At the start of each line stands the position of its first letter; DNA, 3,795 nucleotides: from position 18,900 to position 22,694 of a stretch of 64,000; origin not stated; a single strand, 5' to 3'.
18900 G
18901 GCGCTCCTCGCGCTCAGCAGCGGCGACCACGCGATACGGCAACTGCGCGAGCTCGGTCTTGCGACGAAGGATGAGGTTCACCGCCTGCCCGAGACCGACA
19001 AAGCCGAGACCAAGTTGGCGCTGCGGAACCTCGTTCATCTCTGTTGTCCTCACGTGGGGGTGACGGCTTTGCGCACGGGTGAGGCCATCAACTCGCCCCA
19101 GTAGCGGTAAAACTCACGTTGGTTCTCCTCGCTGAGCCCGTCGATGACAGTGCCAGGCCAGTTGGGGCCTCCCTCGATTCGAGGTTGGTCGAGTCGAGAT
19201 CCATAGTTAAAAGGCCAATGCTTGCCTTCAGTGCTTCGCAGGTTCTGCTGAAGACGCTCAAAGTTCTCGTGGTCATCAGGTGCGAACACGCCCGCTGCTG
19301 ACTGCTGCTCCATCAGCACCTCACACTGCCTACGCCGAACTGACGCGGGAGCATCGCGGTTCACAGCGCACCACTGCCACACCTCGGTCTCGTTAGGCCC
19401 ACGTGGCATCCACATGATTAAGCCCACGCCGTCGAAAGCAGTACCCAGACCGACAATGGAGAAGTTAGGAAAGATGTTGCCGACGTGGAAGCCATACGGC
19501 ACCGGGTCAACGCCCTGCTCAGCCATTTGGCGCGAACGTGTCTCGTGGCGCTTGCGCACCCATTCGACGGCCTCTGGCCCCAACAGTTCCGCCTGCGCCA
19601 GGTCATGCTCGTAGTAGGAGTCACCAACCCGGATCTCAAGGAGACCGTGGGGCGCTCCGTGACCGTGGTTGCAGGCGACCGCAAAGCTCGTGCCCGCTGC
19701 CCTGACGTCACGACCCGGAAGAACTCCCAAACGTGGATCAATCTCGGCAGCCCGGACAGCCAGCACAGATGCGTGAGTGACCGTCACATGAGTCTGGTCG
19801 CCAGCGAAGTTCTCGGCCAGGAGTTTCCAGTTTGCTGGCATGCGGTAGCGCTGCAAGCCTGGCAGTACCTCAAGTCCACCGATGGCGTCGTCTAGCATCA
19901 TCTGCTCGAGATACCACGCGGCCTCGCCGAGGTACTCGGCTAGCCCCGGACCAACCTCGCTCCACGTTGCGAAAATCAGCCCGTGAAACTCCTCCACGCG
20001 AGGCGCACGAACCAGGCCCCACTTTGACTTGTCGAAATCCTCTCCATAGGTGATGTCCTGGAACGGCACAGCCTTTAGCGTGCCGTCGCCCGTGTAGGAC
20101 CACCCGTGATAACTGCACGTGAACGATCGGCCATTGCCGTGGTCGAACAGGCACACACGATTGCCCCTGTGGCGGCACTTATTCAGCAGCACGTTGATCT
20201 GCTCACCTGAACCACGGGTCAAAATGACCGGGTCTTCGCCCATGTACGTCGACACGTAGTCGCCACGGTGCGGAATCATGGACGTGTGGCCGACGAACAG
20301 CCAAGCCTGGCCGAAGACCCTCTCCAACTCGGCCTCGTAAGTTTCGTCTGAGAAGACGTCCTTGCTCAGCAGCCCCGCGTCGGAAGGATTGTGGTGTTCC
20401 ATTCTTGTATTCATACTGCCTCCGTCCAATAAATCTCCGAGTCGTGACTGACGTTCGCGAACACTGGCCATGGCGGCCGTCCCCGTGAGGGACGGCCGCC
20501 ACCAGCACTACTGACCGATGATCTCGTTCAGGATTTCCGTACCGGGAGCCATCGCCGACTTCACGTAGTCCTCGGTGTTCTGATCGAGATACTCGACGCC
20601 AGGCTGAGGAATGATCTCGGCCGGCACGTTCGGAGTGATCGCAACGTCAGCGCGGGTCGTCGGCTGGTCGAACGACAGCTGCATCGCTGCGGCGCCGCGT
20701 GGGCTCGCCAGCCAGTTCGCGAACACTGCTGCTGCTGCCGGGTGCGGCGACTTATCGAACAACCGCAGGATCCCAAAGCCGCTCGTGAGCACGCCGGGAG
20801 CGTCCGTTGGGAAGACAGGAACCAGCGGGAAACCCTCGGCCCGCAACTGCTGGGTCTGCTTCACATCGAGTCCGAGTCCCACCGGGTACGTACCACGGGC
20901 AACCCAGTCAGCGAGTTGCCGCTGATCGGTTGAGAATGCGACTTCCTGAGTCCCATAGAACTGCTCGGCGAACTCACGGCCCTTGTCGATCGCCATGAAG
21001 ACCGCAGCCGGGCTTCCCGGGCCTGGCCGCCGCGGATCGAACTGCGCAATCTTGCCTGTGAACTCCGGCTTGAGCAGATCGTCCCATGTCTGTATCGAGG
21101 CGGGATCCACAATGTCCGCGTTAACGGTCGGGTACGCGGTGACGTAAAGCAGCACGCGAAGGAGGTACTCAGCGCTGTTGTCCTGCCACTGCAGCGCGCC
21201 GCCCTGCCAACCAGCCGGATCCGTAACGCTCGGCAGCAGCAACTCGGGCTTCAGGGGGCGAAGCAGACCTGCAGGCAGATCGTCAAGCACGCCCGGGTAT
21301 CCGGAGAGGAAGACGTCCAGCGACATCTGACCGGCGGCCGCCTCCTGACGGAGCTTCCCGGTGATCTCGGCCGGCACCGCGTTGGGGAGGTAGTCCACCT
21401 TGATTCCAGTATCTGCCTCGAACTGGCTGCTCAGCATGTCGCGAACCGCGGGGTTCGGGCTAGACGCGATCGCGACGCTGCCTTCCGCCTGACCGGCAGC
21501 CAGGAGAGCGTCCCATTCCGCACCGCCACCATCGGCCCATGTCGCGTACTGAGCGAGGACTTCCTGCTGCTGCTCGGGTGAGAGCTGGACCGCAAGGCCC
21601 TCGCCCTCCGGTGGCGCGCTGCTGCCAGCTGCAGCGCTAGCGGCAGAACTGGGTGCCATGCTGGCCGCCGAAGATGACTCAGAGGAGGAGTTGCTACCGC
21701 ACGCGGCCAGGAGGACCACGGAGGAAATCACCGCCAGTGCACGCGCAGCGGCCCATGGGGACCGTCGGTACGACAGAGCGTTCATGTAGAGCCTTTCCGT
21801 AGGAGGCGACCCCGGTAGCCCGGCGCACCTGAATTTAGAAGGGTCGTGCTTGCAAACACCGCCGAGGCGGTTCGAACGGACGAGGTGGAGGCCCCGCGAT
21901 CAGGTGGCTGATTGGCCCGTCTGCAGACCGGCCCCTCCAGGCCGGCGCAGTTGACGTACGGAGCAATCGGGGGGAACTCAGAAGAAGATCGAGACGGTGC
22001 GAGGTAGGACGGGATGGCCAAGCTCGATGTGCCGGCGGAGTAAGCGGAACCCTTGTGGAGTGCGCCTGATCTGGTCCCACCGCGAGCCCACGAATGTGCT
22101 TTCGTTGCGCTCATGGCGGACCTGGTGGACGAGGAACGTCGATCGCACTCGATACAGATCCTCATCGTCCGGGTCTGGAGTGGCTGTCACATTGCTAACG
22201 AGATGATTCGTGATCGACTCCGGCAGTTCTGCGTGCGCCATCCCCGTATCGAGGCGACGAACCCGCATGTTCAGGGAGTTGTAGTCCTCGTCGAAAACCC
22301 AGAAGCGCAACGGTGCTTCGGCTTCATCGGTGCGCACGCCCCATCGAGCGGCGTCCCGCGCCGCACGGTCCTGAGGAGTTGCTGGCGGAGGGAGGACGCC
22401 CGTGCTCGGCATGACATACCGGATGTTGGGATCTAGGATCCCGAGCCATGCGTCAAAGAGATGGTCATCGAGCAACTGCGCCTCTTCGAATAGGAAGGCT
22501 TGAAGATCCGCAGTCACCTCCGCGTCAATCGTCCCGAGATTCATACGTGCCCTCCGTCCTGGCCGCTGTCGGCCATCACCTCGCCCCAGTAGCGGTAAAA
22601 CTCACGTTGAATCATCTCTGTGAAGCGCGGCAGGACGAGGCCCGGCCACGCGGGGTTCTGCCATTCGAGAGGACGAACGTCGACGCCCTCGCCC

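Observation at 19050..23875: Two paralogous Rieske alpha subunits but one beta subunit, separated by a transporter gene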

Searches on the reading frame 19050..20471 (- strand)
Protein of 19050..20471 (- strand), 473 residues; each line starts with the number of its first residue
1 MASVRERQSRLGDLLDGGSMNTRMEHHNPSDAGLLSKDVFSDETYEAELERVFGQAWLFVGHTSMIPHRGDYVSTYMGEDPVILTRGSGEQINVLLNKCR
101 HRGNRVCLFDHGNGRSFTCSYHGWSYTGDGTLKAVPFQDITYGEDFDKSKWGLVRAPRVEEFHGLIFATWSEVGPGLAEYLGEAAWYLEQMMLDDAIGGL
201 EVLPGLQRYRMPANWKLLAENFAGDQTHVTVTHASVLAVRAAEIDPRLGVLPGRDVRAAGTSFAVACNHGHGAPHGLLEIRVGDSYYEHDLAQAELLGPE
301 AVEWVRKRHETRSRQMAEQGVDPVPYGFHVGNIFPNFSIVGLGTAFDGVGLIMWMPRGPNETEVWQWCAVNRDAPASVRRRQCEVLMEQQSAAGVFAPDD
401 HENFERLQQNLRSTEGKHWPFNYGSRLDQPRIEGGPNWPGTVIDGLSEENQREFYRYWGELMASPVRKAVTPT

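Call 5: search_protein_families(library=pfam, proteins=[window:19050-20471:-], max_evalue=0.01)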
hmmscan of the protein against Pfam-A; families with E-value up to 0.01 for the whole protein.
window:19050-20471:- (473 aa): 2 families
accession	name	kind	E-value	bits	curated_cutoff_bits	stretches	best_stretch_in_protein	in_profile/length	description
PF00848.25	Ring_hydroxyl_A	-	4.8e-20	72.8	24.9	1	208-463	11-207/208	Ring hydroxylating alpha subunit (catalytic domain)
PF00355.32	Rieske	-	3.4e-15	56.2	20.3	1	57-138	2-81/88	Rieske [2Fe-2S] domain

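Call 7: search_solved_structures(query=window:19050-20414:-, max_evalue=0.00001, show_alignments=1)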
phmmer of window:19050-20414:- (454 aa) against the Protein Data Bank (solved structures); distinct sequences matched with E-value up to 0.00001: 29.
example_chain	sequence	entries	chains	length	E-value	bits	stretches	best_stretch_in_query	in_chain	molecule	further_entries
1uli_A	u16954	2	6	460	5.2e-82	279.4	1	14-450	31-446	biphenyl dioxygenase large subunit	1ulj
2yfi_A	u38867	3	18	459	1.4e-80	274.6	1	12-447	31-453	BIPHENYL DIOXYGENASE SUBUNIT ALPHA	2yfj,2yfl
2xr8_A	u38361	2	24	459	2.2e-80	274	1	12-447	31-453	BIPHENYL DIOXYGENASE SUBUNIT ALPHA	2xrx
2xsh_A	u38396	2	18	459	5e-80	272.8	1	12-447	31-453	BIPHENYL DIOXYGENASE SUBUNIT ALPHA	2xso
5aeu_A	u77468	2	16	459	7.1e-80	272.3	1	12-447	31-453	BIPHENYL DIOXYGENASE SUBUNIT ALPHA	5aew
3en1_A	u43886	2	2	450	2.5e-78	267.3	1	12-450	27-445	Benzene 1,2-dioxygenase subunit alpha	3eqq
9vdb_A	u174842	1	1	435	1.6e-76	261.3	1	11-445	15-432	Ring hydroxylating dioxygenase, alpha subunit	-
3gzx_A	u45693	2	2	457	1.2e-73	251.8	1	12-447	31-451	Biphenyl dioxygenase subunit alpha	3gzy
1wql_A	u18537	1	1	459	5.4e-73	249.7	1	12-446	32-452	iron-sulfur protein large subunit of cumene dioxygenase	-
8k0a_A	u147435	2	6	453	2.5e-71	244.2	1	16-446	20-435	3-phenylpropionate/cinnamic acid dioxygenase subunit alpha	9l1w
5xbp_A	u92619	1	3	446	1.1e-67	232.2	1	10-440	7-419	3NT oxygenase alpha subunit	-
2bmo_A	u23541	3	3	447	2.6e-65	224.3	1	10-440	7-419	OXYGENASE-ALPHA NBDO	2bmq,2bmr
2hmj_A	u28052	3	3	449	2.8e-65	224.2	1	11-440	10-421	Naphthalene 1,2-dioxygenase alpha subunit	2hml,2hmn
4hjl_A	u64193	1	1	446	3.8e-65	223.8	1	11-440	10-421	Naphthalene 1,2-dioxygenase subunit alpha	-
1eg9_A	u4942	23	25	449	3.9e-65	223.7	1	11-440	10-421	PROTEIN (NAPHTHALENE 1,2-DIOXYGENASE ALPHA SUBUNIT) | NAPHTHALENE 1,2-DIOXYGENASE | NAPHTHALENE 1,2-DIOXYGENASE ALPHA SUBUNIT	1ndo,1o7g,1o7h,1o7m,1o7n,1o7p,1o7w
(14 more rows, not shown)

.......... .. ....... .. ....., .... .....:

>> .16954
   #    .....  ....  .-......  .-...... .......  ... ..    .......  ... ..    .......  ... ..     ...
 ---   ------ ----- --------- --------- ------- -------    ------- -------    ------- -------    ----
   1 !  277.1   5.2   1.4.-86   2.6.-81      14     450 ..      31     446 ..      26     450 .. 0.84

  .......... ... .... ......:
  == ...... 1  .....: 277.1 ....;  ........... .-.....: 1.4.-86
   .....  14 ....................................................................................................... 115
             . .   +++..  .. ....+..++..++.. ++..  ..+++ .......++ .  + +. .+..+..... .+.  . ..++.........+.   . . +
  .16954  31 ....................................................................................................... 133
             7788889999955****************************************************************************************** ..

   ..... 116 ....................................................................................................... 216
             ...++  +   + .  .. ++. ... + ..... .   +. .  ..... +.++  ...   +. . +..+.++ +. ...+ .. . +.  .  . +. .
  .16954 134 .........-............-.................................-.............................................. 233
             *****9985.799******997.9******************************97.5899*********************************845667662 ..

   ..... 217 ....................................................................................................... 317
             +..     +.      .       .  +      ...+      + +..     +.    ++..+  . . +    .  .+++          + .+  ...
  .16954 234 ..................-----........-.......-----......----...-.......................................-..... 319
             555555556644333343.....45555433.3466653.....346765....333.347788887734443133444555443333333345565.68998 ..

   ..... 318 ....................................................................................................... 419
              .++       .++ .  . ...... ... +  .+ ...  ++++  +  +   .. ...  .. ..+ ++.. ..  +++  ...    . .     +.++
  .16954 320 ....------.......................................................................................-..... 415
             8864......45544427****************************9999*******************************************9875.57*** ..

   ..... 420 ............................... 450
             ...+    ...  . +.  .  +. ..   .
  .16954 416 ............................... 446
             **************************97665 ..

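Call 9: search_protein_families(library=ncbifam, proteins=[window:19050-20414:-], max_evalue=0.001)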
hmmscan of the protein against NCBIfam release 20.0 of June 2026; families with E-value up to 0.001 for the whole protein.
window:19050-20414:- (454 aa): 6 families
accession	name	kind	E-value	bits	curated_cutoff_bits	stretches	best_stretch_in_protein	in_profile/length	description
NF042946.1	3PPDioc_HcaE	equivalog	6.7e-88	295.6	830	1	15-446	15-432/450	3-phenylpropionate/cinnamic acid dioxygenase subunit alpha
TIGR03229.1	benzo_1_2_benA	equivalog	2.3e-46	158.6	780.95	1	16-220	16-221/433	benzoate 1,2-dioxygenase large subunit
NF041684.1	ant_diox_AndAc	equivalog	1.1e-39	136.2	750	1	11-214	18-222/418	anthranilate 1,2-dioxygenase large subunit AndAc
TIGR03228.1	anthran_1_2_A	equivalog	1.7e-37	129.2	671.9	1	17-218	17-217/438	anthranilate 1,2-dioxygenase large subunit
NF058607.1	GlBtMonoOxGbcA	equivalog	2.4e-32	111.9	670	1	20-218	37-226/420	glycine betaine monooxygenase oxygenase subunit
NF052579.1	BetMthstMoxSdmAMthl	equivalog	4.6e-05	22.5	600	1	49-114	28-92/351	4beta-methylsterol monooxygenase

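Call 21: find_homologous_proteins(query=window:19050-20414:-, max_evalue=1e-60)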
Query window:19050-20414:- (454 aa): 1284 proteins with E <= 1e-60 among 8000 candidates; the best 120 are listed.
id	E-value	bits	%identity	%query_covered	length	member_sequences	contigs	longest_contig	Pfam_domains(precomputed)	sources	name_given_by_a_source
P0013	0.0e+0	1083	100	100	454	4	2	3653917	PF00355.33,PF00848.26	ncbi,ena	-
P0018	1.2e-246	837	78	98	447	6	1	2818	PF00355.33,PF00848.26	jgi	jgi:phenylpropionate dioxygenase-like ring-hydroxylating dioxygenase large terminal subunit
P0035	6.1e-238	809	76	98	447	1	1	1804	PF00355.33,PF00848.26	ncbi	-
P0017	1.2e-236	804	76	98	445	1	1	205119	PF00355.33,PF00848.26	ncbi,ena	-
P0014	1.8e-232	791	75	98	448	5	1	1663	PF00355.33,PF00848.26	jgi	jgi:phenylpropionate dioxygenase-like ring-hydroxylating dioxygenase large terminal subunit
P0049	3.1e-231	786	73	98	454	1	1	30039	PF00355.33,PF00848.26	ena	-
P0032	1.5e-214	731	71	96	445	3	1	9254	PF00355.33,PF00848.26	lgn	-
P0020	9.7e-208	709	69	95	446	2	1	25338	PF00355.33,PF00848.26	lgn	-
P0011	1.5e-151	524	52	97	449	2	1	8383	PF00355.33,PF00848.26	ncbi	-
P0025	2.7e-151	523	52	95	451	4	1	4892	PF00355.33,PF00848.26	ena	-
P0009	3.2e-151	523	51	95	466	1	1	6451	PF00355.33,PF00848.26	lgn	-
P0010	6.7e-151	522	52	95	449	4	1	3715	PF00355.33,PF00848.26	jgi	jgi:phenylpropionate dioxygenase-like ring-hydroxylating dioxygenase large terminal subunit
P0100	6.9e-150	518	53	96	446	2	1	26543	PF00355.33,PF00848.26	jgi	jgi:phenylpropionate dioxygenase-like ring-hydroxylating dioxygenase large terminal subunit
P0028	1.2e-148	514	53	95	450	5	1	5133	PF00355.33,PF00848.26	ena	-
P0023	5.2e-148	512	51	95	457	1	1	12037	PF00355.33,PF00848.26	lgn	-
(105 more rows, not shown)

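Call 25: list_cluster_members(proteins=[window:19050-20414:-, window:22541-23875:-, window:21978-22544:-])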
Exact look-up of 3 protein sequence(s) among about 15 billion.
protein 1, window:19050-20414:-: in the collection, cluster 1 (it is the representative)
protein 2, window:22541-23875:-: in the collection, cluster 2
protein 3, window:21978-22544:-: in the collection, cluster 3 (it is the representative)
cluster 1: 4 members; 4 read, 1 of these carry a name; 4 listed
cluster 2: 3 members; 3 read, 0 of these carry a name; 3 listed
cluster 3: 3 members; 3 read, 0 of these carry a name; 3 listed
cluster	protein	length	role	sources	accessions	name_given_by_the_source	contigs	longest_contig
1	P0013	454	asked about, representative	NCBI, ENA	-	-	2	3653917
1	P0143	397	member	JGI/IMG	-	phenylpropionate dioxygenase-like ring-hydroxylating dioxygenase large terminal subunit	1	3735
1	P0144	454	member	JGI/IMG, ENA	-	-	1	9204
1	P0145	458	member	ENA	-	-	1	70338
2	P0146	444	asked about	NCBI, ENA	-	-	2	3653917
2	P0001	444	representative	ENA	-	-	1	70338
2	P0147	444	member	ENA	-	-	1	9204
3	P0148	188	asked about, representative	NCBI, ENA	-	-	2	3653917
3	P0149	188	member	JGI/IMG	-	-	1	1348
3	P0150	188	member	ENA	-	-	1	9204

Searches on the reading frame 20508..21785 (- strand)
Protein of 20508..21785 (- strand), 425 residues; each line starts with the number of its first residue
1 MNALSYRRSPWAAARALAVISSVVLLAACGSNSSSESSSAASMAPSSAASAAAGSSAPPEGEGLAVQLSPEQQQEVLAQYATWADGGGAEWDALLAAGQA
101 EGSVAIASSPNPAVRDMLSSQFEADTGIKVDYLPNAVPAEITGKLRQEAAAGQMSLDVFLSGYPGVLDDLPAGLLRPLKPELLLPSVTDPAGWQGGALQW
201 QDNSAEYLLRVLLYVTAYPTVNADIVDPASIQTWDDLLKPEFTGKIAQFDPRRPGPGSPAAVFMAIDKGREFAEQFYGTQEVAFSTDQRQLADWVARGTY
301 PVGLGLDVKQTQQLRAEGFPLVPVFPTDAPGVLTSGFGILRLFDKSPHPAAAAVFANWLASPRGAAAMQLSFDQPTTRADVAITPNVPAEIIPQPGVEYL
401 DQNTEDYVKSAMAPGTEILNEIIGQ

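Call 5: search_protein_families(library=pfam, proteins=[window:20508-21785:-], max_evalue=0.01)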
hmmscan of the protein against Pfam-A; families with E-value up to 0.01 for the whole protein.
window:20508-21785:- (425 aa): 4 families
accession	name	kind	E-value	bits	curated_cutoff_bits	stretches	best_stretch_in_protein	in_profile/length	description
PF13531.11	SBP_bac_11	-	1.8e-17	64.3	25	1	104-368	3-221/227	Bacterial extracellular solute-binding protein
PF13416.11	SBP_bac_8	-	1e-14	55.5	27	1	120-384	4-268/279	Bacterial extracellular solute-binding protein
PF01547.30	SBP_bac_1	-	1.6e-14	55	26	1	112-365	6-306/307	Bacterial extracellular solute-binding protein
PF13343.11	SBP_bac_6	-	7.1e-07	29.4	24.6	1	215-388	63-229/245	Bacterial extracellular solute-binding protein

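Call 9: search_protein_families(library=ncbifam, proteins=[window:20508-21785:-], max_evalue=0.001)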
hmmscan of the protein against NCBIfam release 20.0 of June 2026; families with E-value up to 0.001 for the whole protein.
window:20508-21785:- (425 aa): 2 families
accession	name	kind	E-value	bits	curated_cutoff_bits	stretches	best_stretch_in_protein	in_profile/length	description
NF011620.1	PRK15046.1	equivalog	1.4e-05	24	310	1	120-384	44-297/334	2-aminoethylphosphonate ABC transporter substrate-binding protein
TIGR03261.1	phnS2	equivalog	0.00017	20.8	392.75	1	232-373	144-280/334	putative 2-aminoethylphosphonate ABC transporter substrate-binding protein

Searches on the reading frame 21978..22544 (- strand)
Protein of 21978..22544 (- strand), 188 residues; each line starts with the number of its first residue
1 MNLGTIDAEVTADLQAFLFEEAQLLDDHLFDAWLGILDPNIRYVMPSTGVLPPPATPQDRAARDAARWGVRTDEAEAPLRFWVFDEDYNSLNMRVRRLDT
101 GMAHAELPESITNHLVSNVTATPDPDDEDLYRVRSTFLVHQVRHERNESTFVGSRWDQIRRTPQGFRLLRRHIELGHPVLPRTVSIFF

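Call 5: search_protein_families(library=pfam, proteins=[window:21978-22544:-], max_evalue=0.01)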
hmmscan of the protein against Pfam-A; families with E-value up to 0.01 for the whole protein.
window:21978-22544:- (188 aa): 1 family
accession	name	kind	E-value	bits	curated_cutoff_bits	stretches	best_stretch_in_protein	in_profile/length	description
PF00866.24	Ring_hydroxyl_B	-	2.8e-33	115.4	27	1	21-181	2-143/144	Ring hydroxylating beta subunit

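Call 9: search_protein_families(library=ncbifam, proteins=[window:21978-22544:-], max_evalue=0.001)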
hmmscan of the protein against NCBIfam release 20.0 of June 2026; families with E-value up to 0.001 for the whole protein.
window:21978-22544:- (188 aa): 4 families
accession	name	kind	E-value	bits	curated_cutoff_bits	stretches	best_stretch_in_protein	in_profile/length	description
NF007479.0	PRK10069.1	subfamily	3.4e-38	131.5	145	1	8-181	18-177/185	3-phenylpropionate/cinnamic acid dioxygenase subunit beta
NF042947.1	3PPDioc_HcaF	equivalog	1.1e-34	119.9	230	1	6-188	4-172/172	3-phenylpropionate/cinnamic acid dioxygenase subunit beta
TIGR03232.1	benzo_1_2_benB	equivalog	1.2e-11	44.8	225.55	2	15-47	2-34/155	benzoate 1,2-dioxygenase small subunit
TIGR03231.1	anthran_1_2_B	equivalog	5e-08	33.3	213.5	1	83-175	52-141/155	anthranilate 1,2-dioxygenase small subunit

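Call 52: find_homologous_proteins(query=window:21978-22544:-, max_evalue=1e-15)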
Query window:21978-22544:- (188 aa): 13 proteins with E <= 1e-15 among 252 candidates.
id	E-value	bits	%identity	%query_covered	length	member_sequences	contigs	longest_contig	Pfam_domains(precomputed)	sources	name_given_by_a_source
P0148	4.4e-123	426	100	100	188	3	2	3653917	PF00866.25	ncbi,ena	-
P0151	1.3e-107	376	86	100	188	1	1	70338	PF00866.25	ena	-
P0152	4.3e-81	289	69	94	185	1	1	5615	PF00866.25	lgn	-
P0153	3.8e-78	280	66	99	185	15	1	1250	PF00866.25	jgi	jgi:3-phenylpropionate/cinnamic acid dioxygenase small subunit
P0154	4.4e-76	273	67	99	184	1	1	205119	PF00866.25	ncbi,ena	-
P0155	4.3e-72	260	65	99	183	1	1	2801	PF00866.25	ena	-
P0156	1.3e-70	255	64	97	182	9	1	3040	PF00866.25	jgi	jgi:3-phenylpropionate/cinnamic acid dioxygenase small subunit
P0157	3.1e-69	251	60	97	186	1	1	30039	PF00866.25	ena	-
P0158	1.2e-55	206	57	97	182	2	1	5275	PF00866.25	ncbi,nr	ncbi:MAG: aromatic-ring-hydroxylating dioxygenase subunit beta [Actinobacteria bacterium]|nr:aromati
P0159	4.1e-51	192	53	97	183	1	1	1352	PF00866.25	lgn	-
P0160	2.6e-49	186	49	97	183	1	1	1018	PF00866.25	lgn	-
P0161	1.6e-42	163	45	96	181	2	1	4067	PF00866.25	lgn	-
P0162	4.8e-28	116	40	97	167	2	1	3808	PF00866.25,PF13577.13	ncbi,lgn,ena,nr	ncbi:MAG TPA: aromatic-ring-hydroxylating dioxygenase subunit beta [Chloroflexota bacterium]|nr:arom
